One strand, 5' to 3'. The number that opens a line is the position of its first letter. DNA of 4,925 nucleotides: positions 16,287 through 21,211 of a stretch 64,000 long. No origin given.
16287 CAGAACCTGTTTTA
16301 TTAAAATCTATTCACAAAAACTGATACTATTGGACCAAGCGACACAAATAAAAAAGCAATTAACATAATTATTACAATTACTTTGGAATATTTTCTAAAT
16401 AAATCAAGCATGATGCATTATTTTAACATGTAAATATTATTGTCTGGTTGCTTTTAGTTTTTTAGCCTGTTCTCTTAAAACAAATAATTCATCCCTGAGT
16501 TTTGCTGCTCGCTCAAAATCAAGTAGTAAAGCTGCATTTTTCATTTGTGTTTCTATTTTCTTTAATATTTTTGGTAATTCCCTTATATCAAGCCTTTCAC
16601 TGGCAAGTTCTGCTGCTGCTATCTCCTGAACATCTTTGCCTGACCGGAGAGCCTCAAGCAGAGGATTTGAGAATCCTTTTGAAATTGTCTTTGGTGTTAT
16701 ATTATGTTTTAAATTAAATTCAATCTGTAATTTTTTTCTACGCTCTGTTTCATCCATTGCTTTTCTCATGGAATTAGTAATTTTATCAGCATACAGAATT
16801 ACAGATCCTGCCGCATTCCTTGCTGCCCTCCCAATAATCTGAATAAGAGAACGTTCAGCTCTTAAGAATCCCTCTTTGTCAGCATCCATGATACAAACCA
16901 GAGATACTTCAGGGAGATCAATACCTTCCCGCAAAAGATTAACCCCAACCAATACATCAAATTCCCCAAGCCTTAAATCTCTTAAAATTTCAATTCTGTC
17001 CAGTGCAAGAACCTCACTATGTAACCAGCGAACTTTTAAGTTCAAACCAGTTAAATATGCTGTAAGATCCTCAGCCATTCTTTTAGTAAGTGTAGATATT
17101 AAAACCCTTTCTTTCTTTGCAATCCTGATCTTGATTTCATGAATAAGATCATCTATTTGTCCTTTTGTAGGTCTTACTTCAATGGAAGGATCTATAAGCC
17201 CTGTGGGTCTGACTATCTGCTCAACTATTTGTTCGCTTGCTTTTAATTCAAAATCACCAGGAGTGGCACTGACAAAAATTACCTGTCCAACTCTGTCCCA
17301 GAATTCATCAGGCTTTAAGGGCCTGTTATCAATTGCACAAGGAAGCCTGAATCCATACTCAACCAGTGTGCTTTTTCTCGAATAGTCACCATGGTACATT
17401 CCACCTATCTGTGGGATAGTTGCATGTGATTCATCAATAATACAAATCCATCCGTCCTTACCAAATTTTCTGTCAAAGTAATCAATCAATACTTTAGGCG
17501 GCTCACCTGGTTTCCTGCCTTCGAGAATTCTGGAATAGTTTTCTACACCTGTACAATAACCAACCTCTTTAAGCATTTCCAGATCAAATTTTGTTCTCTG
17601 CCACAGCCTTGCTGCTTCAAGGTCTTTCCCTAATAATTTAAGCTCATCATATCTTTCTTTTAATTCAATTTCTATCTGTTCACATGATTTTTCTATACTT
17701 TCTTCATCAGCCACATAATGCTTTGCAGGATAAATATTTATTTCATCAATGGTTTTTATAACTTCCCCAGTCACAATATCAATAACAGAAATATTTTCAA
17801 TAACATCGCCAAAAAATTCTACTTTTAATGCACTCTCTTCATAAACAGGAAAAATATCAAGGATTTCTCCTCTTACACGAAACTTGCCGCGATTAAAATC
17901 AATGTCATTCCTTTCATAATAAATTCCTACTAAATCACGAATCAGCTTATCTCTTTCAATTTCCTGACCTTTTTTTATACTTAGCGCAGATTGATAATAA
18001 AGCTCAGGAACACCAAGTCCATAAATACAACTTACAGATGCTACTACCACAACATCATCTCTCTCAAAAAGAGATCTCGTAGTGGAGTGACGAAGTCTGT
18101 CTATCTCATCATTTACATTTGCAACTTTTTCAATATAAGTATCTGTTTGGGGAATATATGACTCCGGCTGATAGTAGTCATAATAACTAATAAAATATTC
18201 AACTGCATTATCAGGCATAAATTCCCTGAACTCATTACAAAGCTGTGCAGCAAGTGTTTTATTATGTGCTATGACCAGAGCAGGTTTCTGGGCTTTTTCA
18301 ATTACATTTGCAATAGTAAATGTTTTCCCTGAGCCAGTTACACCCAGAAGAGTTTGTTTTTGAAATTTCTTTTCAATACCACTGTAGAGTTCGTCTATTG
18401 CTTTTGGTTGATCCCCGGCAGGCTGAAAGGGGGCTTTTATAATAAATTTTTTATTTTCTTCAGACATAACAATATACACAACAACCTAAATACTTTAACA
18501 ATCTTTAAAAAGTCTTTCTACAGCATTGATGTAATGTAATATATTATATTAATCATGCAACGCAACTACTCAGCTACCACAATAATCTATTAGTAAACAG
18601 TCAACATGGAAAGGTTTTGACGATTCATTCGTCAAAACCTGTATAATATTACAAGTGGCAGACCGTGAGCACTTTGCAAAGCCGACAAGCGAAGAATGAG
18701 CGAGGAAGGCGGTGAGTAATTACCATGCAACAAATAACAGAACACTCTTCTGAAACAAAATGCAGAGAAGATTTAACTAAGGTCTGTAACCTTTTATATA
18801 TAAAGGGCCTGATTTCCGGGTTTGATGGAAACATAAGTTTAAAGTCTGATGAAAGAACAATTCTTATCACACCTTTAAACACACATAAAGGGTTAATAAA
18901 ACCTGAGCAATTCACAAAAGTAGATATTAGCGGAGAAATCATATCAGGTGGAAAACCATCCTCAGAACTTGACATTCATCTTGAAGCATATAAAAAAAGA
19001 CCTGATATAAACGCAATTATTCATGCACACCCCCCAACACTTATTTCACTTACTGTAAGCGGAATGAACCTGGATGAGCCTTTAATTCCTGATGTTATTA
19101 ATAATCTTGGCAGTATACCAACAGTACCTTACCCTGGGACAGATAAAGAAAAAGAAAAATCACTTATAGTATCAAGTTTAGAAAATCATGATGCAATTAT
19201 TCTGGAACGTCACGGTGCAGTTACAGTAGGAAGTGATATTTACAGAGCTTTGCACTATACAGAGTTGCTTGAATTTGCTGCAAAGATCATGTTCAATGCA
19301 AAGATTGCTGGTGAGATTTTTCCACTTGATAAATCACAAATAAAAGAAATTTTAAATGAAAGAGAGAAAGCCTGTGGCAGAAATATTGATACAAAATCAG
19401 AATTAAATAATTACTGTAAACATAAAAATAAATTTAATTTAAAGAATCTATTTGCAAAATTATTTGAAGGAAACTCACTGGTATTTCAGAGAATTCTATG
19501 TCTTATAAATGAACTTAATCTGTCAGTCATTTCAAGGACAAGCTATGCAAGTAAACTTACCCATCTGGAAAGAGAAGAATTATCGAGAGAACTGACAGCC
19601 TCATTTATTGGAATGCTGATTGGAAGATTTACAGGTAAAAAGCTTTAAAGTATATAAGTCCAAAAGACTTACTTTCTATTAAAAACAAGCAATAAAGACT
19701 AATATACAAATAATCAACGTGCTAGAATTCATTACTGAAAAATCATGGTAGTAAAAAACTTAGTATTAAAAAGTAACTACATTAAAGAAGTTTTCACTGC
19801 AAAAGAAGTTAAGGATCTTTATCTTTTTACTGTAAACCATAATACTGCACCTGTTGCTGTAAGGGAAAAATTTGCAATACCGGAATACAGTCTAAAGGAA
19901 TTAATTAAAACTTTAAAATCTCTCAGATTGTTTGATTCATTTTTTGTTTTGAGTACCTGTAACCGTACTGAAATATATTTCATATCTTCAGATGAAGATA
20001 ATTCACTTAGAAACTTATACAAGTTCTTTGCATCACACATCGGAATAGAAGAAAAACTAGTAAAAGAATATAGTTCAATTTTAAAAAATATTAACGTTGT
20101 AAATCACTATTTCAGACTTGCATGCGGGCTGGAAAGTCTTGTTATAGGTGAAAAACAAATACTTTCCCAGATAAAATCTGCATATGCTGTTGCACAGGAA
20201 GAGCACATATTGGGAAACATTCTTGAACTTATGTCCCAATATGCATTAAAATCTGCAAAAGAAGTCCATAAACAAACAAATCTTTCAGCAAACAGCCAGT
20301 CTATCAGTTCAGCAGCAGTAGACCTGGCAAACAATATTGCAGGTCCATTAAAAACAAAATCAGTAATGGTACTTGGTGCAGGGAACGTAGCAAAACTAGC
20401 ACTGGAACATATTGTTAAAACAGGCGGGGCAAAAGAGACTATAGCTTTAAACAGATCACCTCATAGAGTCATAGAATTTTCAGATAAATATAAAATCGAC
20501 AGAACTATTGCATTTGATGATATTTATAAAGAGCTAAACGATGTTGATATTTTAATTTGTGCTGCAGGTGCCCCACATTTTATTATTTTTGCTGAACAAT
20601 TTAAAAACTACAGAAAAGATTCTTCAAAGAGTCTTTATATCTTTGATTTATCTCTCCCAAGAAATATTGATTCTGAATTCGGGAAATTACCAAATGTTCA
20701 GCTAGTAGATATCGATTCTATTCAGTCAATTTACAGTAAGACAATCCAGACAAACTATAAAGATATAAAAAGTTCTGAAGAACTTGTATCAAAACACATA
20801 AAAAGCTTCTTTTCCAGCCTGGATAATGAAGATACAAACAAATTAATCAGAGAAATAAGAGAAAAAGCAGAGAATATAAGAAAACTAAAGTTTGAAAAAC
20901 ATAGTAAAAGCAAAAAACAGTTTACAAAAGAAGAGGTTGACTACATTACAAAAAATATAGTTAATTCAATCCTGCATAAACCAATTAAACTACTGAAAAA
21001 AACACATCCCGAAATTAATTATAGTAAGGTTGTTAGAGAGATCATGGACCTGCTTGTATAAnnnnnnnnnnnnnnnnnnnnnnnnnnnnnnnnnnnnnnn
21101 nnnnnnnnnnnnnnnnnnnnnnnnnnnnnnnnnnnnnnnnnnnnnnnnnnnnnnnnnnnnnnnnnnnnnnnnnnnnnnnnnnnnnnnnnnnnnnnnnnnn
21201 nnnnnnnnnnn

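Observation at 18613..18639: A recurrent 5' hairpin with an invariant AUUCAUU loop and covarying stems sits upstream of nuoA, an aldolase gene and the 1203-aa gene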

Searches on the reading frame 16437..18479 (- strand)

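Call 15: search_protein_families(library=pfam, proteins=[window:16437-18479:-])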
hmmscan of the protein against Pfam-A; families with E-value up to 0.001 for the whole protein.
window:16437-18479:- (680 aa): 6 families
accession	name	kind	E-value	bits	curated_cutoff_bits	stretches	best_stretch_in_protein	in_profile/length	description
PF17757.6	UvrB_inter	-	1.5e-33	115.2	22.9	1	166-255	1-91/91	UvrB interaction domain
PF12344.14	UvrB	-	2.6e-21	75.6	27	1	562-602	1-41/43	Ultra-violet resistance protein B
PF00271.37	Helicase_C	-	2.6e-18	66.7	23.5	1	443-555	4-109/110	Helicase conserved C-terminal domain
PF04851.21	ResIII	-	6.1e-12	46.2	22.5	1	23-126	7-114/164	Type III restriction enzyme, res subunit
PF02151.25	UVR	-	8.4e-09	35.4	21.5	1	637-671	2-36/36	UvrB/uvrC motif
PF00270.35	DEAD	-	2e-05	24.9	26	1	24-91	4-72/167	DEAD/DEAH box helicase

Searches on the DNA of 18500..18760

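Call 51: search_rna_families(source=window, start=18500, end=18760, threshold=evalue, max_evalue=5)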
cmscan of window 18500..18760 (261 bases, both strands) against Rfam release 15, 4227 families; matches with E-value up to 5: 0.
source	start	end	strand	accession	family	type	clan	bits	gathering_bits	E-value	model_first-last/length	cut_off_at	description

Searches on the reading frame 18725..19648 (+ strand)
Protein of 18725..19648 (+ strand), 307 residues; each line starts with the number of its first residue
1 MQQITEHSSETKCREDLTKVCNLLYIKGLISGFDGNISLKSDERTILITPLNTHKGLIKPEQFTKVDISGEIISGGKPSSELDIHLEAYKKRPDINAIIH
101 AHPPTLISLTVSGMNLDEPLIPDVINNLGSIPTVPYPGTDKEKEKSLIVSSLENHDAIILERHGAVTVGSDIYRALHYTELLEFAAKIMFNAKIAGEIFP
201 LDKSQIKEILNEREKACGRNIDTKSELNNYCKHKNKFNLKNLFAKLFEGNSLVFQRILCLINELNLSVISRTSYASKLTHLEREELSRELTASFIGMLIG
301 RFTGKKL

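Call 15: search_protein_families(library=pfam, proteins=[window:18725-19648:+])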
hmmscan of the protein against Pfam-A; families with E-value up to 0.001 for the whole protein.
window:18725-19648:+ (307 aa): 1 family
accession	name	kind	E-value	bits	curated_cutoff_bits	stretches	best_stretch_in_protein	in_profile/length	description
PF00596.27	Aldolase_II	-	7e-43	147.1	22.2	1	15-189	1-182/183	Class II Aldolase and Adducin N-terminal domain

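Call 30: find_encoding_contigs(protein=window:18725-19648:+, flank=3000, max_places=10)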
Protein window:18725-19648:+ (307 aa): 6 contigs read that carry it; 3 places shown.
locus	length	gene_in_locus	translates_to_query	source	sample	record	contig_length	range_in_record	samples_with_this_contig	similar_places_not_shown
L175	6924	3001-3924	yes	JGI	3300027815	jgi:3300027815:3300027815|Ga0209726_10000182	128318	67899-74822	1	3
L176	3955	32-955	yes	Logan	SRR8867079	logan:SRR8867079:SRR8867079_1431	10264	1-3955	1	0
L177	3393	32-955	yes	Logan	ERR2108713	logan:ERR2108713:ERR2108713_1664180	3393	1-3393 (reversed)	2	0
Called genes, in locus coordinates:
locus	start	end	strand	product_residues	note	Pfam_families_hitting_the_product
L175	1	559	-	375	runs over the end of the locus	PF01551:Peptidase_M23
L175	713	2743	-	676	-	PF00270:DEAD (faint), PF04851:ResIII, PF17757:UvrB_inter, PF27431:UvrB_3rd, PF00271:Helicase_C, PF12344:UvrB, PF02151:UVR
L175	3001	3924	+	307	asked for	PF00596:Aldolase_II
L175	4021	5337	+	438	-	PF05201:GlutR_N, PF01488:Shikimate_DH, PF00745:GlutR_dimer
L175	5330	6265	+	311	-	PF01379:Porphobil_deam, PF03900:Porphobil_deamC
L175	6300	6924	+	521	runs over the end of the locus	PF00590:TP_methylase, PF02602:HEM4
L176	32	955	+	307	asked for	PF00596:Aldolase_II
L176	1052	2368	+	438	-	PF05201:GlutR_N, PF01488:Shikimate_DH, PF00745:GlutR_dimer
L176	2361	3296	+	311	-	PF01379:Porphobil_deam, PF03900:Porphobil_deamC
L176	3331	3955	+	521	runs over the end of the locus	PF00590:TP_methylase, PF02602:HEM4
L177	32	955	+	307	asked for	PF00596:Aldolase_II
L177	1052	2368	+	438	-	PF05201:GlutR_N, PF01488:Shikimate_DH, PF00745:GlutR_dimer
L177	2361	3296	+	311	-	PF01379:Porphobil_deam, PF03900:Porphobil_deamC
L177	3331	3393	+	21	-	?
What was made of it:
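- Independent short-read assemblies break 31 nt upstream of the aldolase gene, as expected at a repeat (call 30).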

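Call 32: find_homologous_proteins(query=window:18725-19648:+, max_evalue=1e-60)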
Query window:18725-19648:+ (307 aa): 25 proteins with E <= 1e-60 among 2107 candidates.
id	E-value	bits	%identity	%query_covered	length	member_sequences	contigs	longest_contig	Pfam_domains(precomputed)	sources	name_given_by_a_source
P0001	1.0e-194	663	98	100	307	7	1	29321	PF00596.28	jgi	-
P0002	4.6e-166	569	84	100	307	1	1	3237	PF00596.28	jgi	jgi:L-fuculose-phosphate aldolase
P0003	3.5e-98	347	53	97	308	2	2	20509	PF00596.28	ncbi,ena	-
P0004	7.4e-95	336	53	98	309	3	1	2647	PF00596.28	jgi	-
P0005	9.1e-92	326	52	99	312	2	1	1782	PF00596.28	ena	-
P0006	3.3e-91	324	50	100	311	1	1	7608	PF00596.28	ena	-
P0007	2.4e-90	321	52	98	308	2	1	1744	PF00596.28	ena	-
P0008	2.6e-90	321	51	100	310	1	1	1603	PF00596.28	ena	-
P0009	2.0e-89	318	51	99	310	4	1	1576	PF00596.28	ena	-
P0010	2.5e-89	318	51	97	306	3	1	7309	PF00596.28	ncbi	-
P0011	1.7e-88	315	51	98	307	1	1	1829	PF00596.28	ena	-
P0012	1.9e-88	315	49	99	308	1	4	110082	PF00596.28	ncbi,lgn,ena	-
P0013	1.9e-88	315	51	98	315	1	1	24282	PF00596.28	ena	-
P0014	2.0e-88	315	48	99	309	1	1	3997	PF00596.28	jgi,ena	-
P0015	4.9e-88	313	52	100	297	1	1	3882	PF00596.28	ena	-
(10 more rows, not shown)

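Call 33: find_encoding_contigs(protein=P0001, flank=1500, max_places=4)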
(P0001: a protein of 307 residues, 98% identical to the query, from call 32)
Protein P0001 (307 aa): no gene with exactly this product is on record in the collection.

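Call 34: find_encoding_contigs(protein=P0002, flank=1500, max_places=4)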
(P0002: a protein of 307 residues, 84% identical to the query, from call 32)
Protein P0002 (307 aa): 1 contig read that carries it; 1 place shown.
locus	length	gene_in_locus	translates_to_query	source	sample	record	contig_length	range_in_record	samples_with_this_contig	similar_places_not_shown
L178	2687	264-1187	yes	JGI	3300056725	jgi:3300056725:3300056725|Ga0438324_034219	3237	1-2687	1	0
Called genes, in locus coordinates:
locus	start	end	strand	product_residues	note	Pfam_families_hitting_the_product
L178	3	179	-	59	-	?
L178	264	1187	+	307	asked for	PF00596:Aldolase_II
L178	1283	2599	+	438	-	PF05201:GlutR_N, PF01488:Shikimate_DH, PF00745:GlutR_dimer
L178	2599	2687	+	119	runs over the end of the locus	PF00190:Cupin_1, PF07883:Cupin_2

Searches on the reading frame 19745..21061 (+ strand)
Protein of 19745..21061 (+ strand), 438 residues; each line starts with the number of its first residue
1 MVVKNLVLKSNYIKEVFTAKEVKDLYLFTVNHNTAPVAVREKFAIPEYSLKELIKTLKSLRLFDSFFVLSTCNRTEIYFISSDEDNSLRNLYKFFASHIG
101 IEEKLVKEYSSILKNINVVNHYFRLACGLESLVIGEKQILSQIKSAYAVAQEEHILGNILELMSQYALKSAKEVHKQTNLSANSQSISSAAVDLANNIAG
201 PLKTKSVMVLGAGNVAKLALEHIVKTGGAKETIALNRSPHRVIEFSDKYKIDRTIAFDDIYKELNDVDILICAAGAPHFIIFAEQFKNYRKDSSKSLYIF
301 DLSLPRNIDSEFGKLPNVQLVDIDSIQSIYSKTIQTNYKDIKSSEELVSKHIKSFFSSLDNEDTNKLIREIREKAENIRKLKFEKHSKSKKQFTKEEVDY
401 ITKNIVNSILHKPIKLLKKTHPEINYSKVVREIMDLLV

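Call 15: search_protein_families(library=pfam, proteins=[window:19745-21061:+])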
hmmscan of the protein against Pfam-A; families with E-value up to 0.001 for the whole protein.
window:19745-21061:+ (438 aa): 4 families
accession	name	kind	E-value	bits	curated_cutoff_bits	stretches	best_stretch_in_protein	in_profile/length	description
PF05201.20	GlutR_N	-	6.6e-44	149.8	27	1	30-178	3-151/151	Glutamyl-tRNAGlu reductase, N-terminal domain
PF01488.26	Shikimate_DH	-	8.4e-29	100.9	24.3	1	193-329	1-138/138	Shikimate / quinate 5-dehydrogenase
PF00745.25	GlutR_dimer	-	2.8e-13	50.5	22.9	1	345-435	3-98/99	Glutamyl-tRNAGlu reductase, dimerisation domain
PF03807.23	F420_oxidored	-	0.00053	21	21.6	0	207-286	2-79/94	NADP oxidoreductase coenzyme F420-dependent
